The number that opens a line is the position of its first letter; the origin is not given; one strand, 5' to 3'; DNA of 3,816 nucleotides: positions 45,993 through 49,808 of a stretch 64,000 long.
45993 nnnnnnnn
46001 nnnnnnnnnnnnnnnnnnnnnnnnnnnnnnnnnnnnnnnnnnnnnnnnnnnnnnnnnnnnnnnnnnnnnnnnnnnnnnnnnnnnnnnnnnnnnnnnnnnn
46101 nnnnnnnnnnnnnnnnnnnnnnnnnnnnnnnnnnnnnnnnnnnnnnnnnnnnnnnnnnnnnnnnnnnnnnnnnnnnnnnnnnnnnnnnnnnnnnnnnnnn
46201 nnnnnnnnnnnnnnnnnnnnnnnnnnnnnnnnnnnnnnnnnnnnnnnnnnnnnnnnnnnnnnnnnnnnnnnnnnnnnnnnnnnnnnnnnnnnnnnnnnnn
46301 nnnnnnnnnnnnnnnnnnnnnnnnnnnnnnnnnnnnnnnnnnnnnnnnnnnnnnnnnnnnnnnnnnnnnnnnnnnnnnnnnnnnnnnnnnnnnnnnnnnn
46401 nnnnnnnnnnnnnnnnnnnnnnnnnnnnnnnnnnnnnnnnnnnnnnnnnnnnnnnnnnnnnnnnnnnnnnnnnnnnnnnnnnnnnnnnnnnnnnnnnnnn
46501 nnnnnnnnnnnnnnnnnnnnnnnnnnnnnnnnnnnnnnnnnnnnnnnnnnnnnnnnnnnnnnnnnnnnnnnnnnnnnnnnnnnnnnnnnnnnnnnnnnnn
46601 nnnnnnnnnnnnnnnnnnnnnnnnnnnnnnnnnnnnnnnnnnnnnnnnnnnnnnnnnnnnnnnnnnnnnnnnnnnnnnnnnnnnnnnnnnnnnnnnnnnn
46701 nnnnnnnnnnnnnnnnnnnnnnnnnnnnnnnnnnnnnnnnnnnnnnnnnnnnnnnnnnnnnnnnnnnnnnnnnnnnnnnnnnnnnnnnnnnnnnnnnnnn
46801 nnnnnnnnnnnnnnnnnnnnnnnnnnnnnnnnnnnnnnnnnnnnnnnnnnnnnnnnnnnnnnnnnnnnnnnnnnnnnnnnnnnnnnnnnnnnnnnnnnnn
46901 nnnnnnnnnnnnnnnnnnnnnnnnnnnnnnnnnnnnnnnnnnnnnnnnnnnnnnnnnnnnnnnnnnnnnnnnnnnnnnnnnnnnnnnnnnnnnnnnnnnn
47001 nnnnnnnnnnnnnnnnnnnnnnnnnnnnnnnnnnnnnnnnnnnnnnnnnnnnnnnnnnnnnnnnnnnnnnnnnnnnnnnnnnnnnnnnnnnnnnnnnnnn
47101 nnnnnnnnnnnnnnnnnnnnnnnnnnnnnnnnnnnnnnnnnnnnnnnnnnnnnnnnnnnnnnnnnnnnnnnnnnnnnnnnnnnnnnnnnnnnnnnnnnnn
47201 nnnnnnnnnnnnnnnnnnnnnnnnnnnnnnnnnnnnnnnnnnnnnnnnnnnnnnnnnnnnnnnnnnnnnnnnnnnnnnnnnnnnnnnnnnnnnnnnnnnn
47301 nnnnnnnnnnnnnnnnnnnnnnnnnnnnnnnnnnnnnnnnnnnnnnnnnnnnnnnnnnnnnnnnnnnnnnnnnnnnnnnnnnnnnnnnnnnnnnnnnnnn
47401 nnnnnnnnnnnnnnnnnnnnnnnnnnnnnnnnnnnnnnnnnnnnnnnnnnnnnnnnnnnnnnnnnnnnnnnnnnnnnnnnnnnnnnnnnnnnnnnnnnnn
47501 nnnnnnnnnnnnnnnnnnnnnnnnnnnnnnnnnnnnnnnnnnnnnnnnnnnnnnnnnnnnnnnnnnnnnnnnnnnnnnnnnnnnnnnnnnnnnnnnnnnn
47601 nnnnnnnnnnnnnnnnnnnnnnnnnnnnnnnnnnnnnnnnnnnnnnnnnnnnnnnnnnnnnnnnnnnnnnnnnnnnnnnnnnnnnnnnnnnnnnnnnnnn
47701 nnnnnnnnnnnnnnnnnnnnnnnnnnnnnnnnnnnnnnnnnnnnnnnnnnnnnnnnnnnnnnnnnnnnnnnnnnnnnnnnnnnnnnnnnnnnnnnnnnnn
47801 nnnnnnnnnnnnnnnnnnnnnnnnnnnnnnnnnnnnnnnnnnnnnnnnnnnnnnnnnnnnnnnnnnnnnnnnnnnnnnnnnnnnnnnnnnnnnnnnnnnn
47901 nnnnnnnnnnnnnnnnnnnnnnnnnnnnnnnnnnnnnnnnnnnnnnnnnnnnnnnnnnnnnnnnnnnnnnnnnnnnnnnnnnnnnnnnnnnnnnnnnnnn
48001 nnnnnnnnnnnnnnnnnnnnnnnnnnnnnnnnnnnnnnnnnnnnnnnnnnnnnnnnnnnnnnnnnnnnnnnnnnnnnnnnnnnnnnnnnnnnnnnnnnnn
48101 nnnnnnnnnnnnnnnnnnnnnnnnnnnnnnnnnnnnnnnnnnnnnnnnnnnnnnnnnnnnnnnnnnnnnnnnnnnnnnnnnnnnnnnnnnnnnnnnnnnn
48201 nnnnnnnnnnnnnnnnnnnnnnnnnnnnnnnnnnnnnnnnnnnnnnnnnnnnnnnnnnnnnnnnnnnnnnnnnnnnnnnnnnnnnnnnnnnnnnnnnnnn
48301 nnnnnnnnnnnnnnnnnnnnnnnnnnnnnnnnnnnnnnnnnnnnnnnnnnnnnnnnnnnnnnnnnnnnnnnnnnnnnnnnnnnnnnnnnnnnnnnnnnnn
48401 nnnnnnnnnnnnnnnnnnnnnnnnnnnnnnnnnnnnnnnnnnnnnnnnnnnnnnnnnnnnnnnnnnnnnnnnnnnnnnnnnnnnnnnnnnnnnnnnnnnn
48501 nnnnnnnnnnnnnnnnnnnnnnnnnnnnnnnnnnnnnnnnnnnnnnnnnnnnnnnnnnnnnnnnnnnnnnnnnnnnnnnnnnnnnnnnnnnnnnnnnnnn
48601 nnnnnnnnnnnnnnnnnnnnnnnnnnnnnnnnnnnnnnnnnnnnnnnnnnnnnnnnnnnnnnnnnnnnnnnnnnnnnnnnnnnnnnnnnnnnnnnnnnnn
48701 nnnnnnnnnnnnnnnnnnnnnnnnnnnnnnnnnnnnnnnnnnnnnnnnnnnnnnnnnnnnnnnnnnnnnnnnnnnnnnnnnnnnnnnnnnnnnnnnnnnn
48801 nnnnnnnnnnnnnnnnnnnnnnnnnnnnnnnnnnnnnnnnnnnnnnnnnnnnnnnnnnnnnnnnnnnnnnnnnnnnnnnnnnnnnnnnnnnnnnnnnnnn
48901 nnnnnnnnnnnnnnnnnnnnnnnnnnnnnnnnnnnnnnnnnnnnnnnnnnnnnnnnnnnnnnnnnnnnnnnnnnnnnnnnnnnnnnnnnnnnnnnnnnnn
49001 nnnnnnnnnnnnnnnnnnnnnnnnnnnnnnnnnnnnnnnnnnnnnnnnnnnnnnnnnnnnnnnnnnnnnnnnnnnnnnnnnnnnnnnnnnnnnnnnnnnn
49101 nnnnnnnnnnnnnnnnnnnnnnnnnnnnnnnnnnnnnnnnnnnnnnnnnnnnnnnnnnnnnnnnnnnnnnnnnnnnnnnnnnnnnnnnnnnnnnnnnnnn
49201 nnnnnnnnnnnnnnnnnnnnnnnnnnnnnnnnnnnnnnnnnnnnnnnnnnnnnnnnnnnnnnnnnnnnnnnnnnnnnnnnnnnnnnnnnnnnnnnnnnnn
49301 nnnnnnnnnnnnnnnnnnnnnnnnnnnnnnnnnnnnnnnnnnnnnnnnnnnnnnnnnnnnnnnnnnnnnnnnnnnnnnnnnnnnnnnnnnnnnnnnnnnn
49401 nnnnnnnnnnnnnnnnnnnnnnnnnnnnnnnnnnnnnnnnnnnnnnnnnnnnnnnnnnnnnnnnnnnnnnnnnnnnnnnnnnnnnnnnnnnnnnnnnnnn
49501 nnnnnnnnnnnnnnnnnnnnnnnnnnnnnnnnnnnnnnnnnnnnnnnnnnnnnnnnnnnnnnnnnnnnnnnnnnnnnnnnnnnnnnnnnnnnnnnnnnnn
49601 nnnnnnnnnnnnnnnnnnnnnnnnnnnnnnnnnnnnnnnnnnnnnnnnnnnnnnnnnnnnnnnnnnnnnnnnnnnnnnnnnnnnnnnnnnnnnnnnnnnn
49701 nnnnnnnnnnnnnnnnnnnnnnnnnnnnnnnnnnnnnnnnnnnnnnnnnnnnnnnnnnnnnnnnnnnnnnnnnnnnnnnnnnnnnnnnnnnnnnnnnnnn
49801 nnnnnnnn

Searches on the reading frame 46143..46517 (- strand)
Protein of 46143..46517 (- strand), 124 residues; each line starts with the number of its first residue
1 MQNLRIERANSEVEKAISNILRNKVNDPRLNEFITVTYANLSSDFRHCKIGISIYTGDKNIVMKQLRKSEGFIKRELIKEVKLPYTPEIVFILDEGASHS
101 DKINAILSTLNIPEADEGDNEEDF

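Call 44: search_protein_families(library=pfam, proteins=[window:46143-46517:-], max_evalue=0.001)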
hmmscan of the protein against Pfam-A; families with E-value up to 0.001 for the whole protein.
window:46143-46517:- (124 aa): 1 family
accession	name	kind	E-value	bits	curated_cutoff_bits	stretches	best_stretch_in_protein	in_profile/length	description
PF02033.23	RBFA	-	2.9e-26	92.3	34.7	1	5-107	1-105/105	Ribosome-binding factor A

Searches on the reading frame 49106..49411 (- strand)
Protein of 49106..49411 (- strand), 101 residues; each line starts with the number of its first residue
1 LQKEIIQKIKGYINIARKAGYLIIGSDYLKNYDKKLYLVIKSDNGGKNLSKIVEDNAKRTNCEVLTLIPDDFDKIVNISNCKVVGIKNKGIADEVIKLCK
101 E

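Call 44: search_protein_families(library=pfam, proteins=[window:49106-49411:-], max_evalue=0.001)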
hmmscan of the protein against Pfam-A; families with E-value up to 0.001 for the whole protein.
window:49106-49411:- (101 aa): 0 families

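Call 46: search_solved_structures(query=window:49106-49411:-, max_evalue=1)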
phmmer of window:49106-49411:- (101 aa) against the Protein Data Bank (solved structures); distinct sequences matched with E-value up to 1: 3.
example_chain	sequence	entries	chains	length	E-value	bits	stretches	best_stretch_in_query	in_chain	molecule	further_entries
7mcd_A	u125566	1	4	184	0.0006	23.5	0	56-77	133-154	AI-designed TIM-barrel F15C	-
1avc_A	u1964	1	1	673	0.15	15.8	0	21-50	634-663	ANNEXIN VI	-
1m9i_A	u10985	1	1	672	0.18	15.5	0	21-50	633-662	Annexin VI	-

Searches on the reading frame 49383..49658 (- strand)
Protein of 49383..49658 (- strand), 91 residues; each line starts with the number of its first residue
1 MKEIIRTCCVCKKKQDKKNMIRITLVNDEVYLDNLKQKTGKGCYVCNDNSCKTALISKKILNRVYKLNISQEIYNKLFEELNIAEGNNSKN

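Call 44: search_protein_families(library=pfam, proteins=[window:49383-49658:-], max_evalue=0.001)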
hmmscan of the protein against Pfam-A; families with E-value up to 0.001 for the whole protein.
window:49383-49658:- (91 aa): 1 family
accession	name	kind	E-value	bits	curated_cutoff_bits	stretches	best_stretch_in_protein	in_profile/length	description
PF04296.18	YlxR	-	2.3e-19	69.5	26.9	1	6-77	1-73/75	Protein of unknown function (DUF448)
